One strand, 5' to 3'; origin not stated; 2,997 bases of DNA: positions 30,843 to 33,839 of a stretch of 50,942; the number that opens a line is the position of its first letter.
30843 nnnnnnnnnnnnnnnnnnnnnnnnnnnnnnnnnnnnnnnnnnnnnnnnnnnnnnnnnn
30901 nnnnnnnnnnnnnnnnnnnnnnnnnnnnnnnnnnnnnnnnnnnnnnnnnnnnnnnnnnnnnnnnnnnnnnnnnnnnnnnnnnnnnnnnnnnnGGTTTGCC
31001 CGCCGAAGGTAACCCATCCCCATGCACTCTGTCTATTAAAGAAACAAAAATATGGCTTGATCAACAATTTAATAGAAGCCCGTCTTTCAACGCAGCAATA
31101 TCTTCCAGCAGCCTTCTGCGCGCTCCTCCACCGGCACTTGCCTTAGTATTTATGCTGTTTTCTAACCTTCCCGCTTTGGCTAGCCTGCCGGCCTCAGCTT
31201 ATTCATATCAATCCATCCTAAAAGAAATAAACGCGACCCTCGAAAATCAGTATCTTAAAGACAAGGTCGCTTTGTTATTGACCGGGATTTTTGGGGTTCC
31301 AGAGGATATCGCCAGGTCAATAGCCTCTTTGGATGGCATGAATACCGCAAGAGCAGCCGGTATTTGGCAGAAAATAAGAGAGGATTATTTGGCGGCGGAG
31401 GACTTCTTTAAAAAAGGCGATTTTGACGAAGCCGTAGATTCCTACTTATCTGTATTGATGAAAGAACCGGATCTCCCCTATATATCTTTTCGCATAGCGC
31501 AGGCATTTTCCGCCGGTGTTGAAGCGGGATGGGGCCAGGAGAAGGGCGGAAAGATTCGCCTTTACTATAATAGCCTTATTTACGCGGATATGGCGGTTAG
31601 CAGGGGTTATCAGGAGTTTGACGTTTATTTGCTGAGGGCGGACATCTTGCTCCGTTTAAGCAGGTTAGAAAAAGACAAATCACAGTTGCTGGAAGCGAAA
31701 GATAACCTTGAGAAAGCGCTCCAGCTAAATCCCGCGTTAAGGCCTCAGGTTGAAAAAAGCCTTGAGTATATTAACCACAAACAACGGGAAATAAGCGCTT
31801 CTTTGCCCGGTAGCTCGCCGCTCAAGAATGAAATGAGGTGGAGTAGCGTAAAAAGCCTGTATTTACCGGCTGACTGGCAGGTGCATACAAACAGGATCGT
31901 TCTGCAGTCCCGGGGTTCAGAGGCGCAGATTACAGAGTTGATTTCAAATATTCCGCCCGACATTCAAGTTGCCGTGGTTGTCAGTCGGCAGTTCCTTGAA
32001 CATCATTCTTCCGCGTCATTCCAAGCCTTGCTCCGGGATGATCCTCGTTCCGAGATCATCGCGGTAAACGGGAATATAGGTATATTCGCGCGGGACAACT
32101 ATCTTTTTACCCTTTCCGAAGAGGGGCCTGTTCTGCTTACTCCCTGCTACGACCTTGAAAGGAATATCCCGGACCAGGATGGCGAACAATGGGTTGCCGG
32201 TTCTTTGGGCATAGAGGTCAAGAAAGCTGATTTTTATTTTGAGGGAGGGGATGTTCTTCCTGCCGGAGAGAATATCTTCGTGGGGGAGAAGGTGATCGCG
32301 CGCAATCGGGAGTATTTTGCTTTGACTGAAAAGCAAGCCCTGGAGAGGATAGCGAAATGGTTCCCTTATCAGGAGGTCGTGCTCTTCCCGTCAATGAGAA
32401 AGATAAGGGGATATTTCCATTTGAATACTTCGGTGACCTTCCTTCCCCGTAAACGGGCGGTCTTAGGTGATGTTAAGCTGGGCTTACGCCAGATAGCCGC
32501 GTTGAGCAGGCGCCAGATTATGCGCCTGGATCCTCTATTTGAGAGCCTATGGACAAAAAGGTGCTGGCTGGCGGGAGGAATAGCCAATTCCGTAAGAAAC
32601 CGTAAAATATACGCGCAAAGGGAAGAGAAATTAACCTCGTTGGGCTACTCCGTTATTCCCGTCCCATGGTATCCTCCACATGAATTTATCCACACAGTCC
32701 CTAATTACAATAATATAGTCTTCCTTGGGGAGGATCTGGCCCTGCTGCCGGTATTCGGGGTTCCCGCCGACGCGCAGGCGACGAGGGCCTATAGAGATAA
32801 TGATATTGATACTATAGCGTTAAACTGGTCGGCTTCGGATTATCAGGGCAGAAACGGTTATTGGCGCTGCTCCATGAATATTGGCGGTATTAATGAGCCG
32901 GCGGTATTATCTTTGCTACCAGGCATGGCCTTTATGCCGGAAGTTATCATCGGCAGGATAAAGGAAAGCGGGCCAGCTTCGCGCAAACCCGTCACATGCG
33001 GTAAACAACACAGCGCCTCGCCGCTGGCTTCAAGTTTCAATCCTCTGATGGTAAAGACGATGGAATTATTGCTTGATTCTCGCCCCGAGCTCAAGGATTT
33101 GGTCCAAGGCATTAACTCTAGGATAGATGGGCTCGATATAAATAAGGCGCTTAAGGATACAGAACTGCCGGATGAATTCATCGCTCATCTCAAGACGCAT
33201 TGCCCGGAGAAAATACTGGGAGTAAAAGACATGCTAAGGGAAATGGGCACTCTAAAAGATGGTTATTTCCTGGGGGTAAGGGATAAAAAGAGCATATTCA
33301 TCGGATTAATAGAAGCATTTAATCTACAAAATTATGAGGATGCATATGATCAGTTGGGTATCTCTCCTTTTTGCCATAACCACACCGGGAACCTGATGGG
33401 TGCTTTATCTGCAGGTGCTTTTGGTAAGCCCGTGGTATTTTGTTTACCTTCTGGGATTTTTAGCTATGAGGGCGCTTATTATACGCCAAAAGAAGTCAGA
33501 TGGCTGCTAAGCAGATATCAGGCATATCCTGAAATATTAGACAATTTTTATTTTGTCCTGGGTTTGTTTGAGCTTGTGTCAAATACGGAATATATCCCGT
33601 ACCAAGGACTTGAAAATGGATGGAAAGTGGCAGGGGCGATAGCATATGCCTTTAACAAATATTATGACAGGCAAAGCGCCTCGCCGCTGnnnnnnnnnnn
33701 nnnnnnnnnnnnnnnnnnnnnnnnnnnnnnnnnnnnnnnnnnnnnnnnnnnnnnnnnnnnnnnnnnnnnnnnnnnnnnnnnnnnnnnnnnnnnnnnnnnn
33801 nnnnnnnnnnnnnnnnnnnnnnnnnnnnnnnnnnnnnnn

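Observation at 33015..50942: Toward the 3' end the motif is a nucleotide-identical GC-rich 12-19-mer, suggesting a DNA- or RNA-level role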

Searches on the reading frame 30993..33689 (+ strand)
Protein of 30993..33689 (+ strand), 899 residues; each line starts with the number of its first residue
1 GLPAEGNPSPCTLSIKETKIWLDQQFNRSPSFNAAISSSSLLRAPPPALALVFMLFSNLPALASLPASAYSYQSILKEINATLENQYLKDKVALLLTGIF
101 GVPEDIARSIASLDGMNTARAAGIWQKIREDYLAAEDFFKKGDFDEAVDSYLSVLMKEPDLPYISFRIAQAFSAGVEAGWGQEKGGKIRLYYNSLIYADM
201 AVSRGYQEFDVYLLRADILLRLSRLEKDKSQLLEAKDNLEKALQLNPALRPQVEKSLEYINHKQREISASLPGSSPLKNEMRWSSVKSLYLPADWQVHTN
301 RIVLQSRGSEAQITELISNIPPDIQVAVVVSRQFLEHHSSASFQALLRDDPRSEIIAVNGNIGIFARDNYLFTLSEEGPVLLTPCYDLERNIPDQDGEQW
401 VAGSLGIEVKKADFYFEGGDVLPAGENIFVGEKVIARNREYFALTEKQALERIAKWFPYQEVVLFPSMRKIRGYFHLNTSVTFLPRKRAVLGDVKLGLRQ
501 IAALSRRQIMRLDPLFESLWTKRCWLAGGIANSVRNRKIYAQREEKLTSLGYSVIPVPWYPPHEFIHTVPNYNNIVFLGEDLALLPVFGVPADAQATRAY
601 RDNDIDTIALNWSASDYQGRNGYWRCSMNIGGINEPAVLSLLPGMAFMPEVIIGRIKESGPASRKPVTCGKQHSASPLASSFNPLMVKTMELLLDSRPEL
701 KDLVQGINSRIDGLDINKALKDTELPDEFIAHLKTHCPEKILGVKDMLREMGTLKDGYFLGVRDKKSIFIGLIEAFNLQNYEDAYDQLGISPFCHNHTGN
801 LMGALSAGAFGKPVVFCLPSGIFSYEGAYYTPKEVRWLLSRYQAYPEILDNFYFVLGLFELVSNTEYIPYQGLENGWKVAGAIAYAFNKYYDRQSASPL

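Call 10: search_protein_families(library=pfam, proteins=[window:30993-33689:+], max_evalue=0.01)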
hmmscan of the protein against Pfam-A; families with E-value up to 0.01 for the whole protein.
window:30993-33689:+ (899 aa): 3 families
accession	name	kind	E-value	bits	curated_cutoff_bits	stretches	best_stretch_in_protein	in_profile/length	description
PF13414.12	TPR_11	-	3.1e-05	24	26.8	1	138-172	4-38/42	TPR repeat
PF13181.12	TPR_8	-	0.004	17.7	25.7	0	216-248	1-33/34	Tetratricopeptide repeat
PF07719.23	TPR_2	-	0.004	17.6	27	0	133-160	6-33/34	Tetratricopeptide repeat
